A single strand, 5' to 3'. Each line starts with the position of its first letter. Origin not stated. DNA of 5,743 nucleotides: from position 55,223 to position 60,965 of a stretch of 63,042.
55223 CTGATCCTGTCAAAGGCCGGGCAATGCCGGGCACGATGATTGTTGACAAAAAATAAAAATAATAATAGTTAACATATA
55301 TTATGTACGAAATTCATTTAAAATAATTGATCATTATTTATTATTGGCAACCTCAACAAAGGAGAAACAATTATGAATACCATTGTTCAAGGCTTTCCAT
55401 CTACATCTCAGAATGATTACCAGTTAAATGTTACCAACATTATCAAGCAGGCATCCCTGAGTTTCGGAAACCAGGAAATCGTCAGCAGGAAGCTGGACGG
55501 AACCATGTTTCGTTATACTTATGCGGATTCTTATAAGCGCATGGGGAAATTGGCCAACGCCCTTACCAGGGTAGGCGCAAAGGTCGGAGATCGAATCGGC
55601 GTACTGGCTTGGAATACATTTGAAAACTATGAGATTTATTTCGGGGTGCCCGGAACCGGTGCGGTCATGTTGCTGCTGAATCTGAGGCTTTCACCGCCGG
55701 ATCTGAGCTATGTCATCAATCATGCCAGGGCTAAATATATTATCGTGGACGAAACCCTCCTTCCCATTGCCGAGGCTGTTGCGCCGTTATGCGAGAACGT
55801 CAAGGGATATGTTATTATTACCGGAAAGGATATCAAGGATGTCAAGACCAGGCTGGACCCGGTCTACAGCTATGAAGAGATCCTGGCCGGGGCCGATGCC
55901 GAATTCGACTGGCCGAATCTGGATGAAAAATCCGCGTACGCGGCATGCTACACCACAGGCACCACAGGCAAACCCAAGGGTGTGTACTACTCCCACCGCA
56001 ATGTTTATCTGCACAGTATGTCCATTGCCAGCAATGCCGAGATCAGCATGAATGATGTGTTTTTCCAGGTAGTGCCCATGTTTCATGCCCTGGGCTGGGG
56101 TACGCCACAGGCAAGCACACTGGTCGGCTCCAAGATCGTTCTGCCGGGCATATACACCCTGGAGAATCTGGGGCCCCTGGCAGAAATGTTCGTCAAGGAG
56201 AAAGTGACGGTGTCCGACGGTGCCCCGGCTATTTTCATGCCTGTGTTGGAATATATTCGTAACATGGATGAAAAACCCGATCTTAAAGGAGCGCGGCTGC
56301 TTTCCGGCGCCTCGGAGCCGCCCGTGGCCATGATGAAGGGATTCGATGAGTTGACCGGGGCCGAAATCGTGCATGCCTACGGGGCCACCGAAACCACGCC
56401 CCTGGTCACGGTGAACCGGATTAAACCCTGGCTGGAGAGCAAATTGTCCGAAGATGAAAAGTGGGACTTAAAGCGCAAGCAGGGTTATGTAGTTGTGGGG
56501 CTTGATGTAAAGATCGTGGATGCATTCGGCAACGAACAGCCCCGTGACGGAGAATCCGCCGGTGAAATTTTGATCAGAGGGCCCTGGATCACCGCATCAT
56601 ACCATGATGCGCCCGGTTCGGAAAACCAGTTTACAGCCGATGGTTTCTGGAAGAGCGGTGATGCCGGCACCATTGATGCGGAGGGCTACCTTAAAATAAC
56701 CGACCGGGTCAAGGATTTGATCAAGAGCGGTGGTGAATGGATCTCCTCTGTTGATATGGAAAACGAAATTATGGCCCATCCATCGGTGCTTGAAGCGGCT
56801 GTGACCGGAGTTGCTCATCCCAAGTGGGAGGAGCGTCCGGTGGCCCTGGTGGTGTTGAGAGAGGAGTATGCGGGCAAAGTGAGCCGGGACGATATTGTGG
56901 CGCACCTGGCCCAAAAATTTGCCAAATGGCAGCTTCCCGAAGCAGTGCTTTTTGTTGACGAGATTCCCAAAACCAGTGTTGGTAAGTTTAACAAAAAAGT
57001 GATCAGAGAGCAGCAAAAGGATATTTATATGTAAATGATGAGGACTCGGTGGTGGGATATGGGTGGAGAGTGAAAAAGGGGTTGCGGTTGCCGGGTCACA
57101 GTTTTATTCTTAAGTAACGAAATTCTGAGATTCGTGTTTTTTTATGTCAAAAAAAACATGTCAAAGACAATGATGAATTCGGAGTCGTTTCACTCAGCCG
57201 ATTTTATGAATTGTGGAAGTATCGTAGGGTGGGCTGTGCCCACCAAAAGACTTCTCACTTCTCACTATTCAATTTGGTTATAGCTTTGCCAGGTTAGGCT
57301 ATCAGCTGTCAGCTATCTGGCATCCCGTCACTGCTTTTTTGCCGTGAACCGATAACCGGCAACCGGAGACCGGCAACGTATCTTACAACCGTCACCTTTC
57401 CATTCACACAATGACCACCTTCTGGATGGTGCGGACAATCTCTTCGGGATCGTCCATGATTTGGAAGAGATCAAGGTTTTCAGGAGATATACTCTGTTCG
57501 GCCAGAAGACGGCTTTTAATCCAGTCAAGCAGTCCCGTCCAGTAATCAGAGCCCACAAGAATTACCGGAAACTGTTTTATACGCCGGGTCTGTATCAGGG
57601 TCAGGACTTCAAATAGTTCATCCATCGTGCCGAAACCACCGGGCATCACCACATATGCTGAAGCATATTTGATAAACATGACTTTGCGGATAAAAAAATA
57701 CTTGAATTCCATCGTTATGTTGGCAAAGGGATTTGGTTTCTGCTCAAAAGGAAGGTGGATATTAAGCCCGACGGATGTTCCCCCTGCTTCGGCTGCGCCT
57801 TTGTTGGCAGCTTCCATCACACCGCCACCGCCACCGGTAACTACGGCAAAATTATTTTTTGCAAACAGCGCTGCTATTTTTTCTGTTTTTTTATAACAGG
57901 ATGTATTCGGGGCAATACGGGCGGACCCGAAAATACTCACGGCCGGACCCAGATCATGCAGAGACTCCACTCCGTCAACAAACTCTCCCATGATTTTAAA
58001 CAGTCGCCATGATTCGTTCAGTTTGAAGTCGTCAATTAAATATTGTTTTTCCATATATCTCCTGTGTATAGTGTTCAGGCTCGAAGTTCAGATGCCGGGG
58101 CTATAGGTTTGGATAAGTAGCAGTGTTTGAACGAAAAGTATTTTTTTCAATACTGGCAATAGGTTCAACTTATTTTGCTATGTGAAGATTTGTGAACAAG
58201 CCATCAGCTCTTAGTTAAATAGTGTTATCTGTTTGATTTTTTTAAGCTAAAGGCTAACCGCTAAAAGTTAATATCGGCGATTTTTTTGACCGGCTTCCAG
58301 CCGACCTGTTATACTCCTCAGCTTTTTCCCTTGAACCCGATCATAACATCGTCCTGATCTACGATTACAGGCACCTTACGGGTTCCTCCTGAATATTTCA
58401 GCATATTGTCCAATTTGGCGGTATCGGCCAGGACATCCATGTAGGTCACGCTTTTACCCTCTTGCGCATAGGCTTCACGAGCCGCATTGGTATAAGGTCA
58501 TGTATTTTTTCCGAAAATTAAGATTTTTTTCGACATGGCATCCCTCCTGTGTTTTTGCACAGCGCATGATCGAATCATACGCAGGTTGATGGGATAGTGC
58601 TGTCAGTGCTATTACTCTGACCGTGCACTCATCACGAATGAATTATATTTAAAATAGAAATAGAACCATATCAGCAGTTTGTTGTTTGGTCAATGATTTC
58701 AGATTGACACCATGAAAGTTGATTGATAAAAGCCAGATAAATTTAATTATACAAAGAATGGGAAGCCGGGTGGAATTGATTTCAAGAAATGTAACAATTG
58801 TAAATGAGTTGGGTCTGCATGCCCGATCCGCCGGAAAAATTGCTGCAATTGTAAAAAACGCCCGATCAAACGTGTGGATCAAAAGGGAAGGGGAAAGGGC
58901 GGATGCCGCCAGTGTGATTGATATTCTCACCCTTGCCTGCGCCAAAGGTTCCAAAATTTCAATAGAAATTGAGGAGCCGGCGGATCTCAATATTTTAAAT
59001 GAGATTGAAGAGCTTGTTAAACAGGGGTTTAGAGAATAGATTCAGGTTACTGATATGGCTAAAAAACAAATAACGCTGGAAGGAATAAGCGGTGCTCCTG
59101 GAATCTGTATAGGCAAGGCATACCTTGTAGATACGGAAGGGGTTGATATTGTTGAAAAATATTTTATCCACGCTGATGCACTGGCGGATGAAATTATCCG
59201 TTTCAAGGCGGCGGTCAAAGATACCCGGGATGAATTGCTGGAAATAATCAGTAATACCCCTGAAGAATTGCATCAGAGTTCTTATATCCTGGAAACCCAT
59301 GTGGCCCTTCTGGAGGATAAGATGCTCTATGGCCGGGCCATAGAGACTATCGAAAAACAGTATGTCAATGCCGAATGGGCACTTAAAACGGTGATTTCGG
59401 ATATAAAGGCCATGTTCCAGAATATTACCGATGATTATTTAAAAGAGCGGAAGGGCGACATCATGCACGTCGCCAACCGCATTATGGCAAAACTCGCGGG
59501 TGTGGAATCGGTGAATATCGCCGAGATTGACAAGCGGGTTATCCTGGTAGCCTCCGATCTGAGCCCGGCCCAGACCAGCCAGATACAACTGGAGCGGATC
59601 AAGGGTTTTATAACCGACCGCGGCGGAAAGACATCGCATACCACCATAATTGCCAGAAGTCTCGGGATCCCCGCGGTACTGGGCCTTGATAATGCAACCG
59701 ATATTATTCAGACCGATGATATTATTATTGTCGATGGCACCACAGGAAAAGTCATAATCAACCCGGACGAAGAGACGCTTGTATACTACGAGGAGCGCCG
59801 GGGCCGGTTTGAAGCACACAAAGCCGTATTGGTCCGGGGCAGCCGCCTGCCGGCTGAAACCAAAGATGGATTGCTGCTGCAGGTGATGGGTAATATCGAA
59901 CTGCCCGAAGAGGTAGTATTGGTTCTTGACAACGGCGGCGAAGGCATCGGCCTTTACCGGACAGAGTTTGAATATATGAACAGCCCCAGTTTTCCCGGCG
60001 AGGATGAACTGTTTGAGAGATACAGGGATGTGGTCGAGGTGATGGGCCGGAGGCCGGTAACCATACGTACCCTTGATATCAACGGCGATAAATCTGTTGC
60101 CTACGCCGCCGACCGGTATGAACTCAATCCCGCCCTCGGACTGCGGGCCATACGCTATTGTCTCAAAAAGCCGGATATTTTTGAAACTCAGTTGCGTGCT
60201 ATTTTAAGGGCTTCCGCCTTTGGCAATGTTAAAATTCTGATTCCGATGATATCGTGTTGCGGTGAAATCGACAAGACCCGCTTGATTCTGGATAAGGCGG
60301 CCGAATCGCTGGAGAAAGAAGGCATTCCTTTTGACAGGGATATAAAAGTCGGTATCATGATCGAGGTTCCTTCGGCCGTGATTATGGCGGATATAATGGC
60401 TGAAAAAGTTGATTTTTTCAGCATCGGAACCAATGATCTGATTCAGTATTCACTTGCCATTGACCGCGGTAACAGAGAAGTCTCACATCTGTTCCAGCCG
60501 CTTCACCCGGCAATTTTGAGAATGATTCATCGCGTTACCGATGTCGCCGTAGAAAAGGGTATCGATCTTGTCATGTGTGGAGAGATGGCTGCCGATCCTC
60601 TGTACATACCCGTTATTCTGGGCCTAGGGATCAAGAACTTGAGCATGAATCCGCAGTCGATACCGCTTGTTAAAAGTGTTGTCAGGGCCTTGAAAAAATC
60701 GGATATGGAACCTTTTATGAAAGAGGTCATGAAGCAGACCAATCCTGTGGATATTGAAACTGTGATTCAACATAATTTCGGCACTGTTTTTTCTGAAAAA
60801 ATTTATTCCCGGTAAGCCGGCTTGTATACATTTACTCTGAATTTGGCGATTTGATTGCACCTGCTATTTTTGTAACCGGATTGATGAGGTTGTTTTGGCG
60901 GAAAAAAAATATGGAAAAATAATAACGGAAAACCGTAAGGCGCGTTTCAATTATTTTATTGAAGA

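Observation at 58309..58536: Unannotated 75-aa glutaredoxin-like protein with two in-frame UGA (Sec) codons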

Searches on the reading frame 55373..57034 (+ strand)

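Call 57: search_protein_families(library=ncbifam, proteins=[window:55373-57034:+], max_evalue=0.00001)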
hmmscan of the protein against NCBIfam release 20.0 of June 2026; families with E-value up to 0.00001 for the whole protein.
window:55373-57034:+ (553 aa): 100 families (the best 25 are shown)
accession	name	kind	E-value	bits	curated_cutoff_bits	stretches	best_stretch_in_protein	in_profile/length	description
NF005426.0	PRK07008.1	equivalog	1.6e-163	545.3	822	1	15-551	11-538/545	3-(methylthio)propionyl-CoA ligase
NF004837.0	PRK06187.1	subfamily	1.8e-161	538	476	1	13-550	3-524/531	long-chain-fatty-acid--CoA ligase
NF004674.0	PRK06018.1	subfamily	9.9e-152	506.4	766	1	14-550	6-536/544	long-chain-fatty-acid--CoA ligase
NF004143.0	PRK05620.1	equivalog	2.4e-112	376.1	852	1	14-547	6-554/576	long-chain fatty-acid--CoA ligase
NF006020.0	PRK08162.1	subfamily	3.6e-102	342.5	677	1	8-550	9-540/545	acyl-CoA synthetase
NF006182.0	PRK08316.1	subfamily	1e-79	268.4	663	1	46-550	35-519/523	fatty acyl-CoA synthetase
NF005307.0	PRK06839.1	equivalog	1.7e-67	228.2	748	1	47-550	27-495/496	o-succinylbenzoate--CoA ligase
NF005857.1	PRK07786.1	exception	7e-67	226.1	733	1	48-546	35-510/513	fatty-acid--CoA ligase FadD5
NF005702.0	PRK07514.1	subfamily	8.7e-67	225.6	558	1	46-552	28-504/506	malonyl-CoA synthase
NF009233.0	PRK12583.1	subfamily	2.6e-63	214.3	832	1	22-547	22-549/558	fatty acid CoA ligase family protein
NF004758.0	PRK06087.1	equivalog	2.7e-63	214.2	736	1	42-547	45-534/548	medium-chain fatty-acid--CoA ligase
NF002966.0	PRK03640.1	equivalog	8.6e-63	212.6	556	1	48-549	28-481/483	o-succinylbenzoate--CoA ligase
NF005801.1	PRK07656.1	equivalog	1.9e-62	211.6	657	1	20-545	3-500/500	FadD3 family acyl-CoA ligase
NF004114.0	PRK05605.1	equivalog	1.6e-60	205.1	766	1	174-547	205-568/575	long-chain-fatty-acid--CoA ligase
NF004808.0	PRK06155.1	equivalog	2.9e-60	204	722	1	46-547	45-521/542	ATP-dependent acyl-CoA ligase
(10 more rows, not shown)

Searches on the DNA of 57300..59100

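Call 60: search_rna_families(source=window, start=57300, end=59100, threshold=evalue, max_evalue=1)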
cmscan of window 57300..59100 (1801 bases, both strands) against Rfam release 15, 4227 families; matches with E-value up to 1: 0.
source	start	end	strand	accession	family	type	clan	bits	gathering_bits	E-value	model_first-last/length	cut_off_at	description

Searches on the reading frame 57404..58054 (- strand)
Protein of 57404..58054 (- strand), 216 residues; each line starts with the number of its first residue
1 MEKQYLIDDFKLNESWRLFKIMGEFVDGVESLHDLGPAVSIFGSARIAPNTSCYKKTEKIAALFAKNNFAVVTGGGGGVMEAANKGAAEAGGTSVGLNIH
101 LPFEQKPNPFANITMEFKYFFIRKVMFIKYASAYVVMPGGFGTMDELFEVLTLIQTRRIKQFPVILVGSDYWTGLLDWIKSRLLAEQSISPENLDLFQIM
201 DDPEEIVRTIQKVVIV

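Call 57: search_protein_families(library=ncbifam, proteins=[window:57404-58054:-], max_evalue=0.00001)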
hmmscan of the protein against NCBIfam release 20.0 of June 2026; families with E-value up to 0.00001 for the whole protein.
window:57404-58054:- (216 aa): 4 families
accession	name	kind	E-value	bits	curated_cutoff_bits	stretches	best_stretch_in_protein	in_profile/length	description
TIGR00730.1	TIGR00730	subfamily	6.7e-45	153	96.35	1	38-212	2-177/178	TIGR00730 family Rossman fold protein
TIGR00725.1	TIGR00725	hypoth_equivalog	1.7e-18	66.6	106.9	1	39-155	4-116/159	TIGR00725 family protein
NF058542.1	CtkRMPhLog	equivalog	4.3e-11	43.1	300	1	57-207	21-172/177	cytokinin riboside 5'-monophosphate phosphoribohydrolase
NF038390.1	Nsidase_PpnN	equivalog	2.1e-10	39.9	450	1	51-213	158-329/450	nucleotide 5'-monophosphate nucleosidase PpnN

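Call 58: search_protein_families(library=pfam, proteins=[window:57404-58054:-], max_evalue=0.00001)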
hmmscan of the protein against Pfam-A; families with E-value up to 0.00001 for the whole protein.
window:57404-58054:- (216 aa): 2 families
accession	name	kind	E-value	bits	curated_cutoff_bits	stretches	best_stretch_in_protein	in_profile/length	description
PF03641.19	Lysine_decarbox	-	2.9e-36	125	27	1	80-209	1-130/131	Possible lysine decarboxylase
PF18306.6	LDcluster4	-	1.8e-17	63.8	26.3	1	39-149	4-112/151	SLOG cluster4 family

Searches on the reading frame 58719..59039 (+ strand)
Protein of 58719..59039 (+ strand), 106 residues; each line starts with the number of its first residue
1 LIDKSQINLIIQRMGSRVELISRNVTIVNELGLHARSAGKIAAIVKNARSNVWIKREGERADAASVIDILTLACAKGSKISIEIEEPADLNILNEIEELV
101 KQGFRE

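Call 57: search_protein_families(library=ncbifam, proteins=[window:58719-59039:+], max_evalue=0.00001)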
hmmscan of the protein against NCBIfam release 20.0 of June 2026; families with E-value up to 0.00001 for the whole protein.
window:58719-59039:+ (106 aa): 7 families
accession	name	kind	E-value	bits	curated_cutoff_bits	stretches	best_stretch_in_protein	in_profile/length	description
TIGR01003.1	PTS_HPr_family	subfamily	1.3e-20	73.1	47.9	1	21-101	2-82/82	HPr family phosphocarrier protein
NF008146.0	PRK10897.1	equivalog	2.7e-14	53.2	119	1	21-106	3-89/90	PTS phosphocarrier protein NPr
NF041319.1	PTS-HPr_Halo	equivalog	6.2e-11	42.6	140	1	22-101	2-84/87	phosphocarrier protein HPr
NF010354.0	PRK13782.1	equivalog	2.5e-08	33.8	123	1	21-101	2-82/85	HPr family phosphocarrier protein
NF010352.0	PRK13780.1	equivalog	3.2e-07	30.1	110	1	22-102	3-83/88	phosphocarrier protein HPr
NF008319.0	PRK11109.1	equivalog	7.7e-07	28.7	302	1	7-104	272-372/376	fused PTS fructose transporter subunit IIA/HPr protein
NF008104.0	PRK10850.1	equivalog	2.7e-06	27.4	153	1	22-90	3-71/85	phosphocarrier protein Hpr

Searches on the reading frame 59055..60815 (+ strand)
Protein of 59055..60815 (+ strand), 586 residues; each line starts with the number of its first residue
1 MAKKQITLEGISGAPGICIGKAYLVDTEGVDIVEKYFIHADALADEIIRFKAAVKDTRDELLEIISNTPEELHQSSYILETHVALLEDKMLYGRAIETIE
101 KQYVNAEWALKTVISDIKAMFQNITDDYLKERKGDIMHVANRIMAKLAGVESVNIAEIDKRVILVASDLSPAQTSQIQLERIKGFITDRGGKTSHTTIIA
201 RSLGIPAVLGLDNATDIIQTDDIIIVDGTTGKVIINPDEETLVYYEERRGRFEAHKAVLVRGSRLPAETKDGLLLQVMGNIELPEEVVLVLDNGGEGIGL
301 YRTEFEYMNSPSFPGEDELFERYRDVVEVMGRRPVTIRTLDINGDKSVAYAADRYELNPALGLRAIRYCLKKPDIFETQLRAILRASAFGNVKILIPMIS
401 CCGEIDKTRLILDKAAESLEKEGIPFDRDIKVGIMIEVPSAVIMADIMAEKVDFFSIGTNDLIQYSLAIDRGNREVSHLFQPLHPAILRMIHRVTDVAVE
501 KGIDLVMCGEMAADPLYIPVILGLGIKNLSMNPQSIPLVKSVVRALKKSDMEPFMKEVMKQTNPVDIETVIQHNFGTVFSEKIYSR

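Call 57: search_protein_families(library=ncbifam, proteins=[window:59055-60815:+], max_evalue=0.00001)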
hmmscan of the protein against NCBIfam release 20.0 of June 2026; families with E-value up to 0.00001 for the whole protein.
window:59055-60815:+ (586 aa): 24 families
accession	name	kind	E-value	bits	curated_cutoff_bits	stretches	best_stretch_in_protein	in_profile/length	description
TIGR01417.1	PTS_I_fam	equivalog_domain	2.8e-178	593.9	341.7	1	9-566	2-559/565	phosphoenolpyruvate--protein phosphotransferase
NF008382.0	PRK11177.1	equivalog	3.3e-160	534.5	824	1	9-573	3-567/575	phosphoenolpyruvate-protein phosphotransferase PtsI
NF008283.0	PRK11061.1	equivalog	7.9e-126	421.2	583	1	3-572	166-732/748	phosphoenolpyruvate--protein phosphotransferase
NF005057.0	PRK06464.1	equivalog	9.2e-62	209.2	598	2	317-549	555-791/798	phosphoenolpyruvate synthase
TIGR01418.1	PEP_synth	equivalog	4.9e-60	203.8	739.75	2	317-547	549-783/784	pyruvate, water dikinase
TIGR01828.1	pyru_phos_dikin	equivalog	6.6e-40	136.9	843.45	2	354-540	650-857/865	pyruvate, phosphate dikinase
NF008478.1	PRK11377.1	equivalog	3.2e-32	112.2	520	1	9-235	249-472/473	dihydroxyacetone kinase phosphoryl donor subunit DhaM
NF006153.0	PRK08296.1-5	subfamily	3.4e-14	52.1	578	1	154-235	526-605/608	hypothetical protein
NF006150.0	PRK08296.1-2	subfamily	4.3e-13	48.3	650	1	151-242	522-611/633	hypothetical protein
NF006152.0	PRK08296.1-4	equivalog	9.2e-13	47.5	723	1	94-235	467-607/609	hypothetical protein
NF004882.0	PRK06241.2-3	equivalog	5.3e-12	44.7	850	1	146-239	731-822/827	phosphoenolpyruvate synthase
NF052631.1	prodigiosin_PigC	equivalog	6e-12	44.3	1300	1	156-236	804-882/883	prodigiosin ligase PigC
NF004878.0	PRK06241.1-3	subfamily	6.4e-12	44.4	945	1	151-235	806-888/891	phosphoenolpyruvate synthase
NF004877.0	PRK06241.1-2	subfamily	8.5e-11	40.9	866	1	153-234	787-866/869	phosphoenolpyruvate synthase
NF004879.0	PRK06241.1-4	equivalog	1.4e-10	40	976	1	153-233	787-865/868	phosphoenolpyruvate synthase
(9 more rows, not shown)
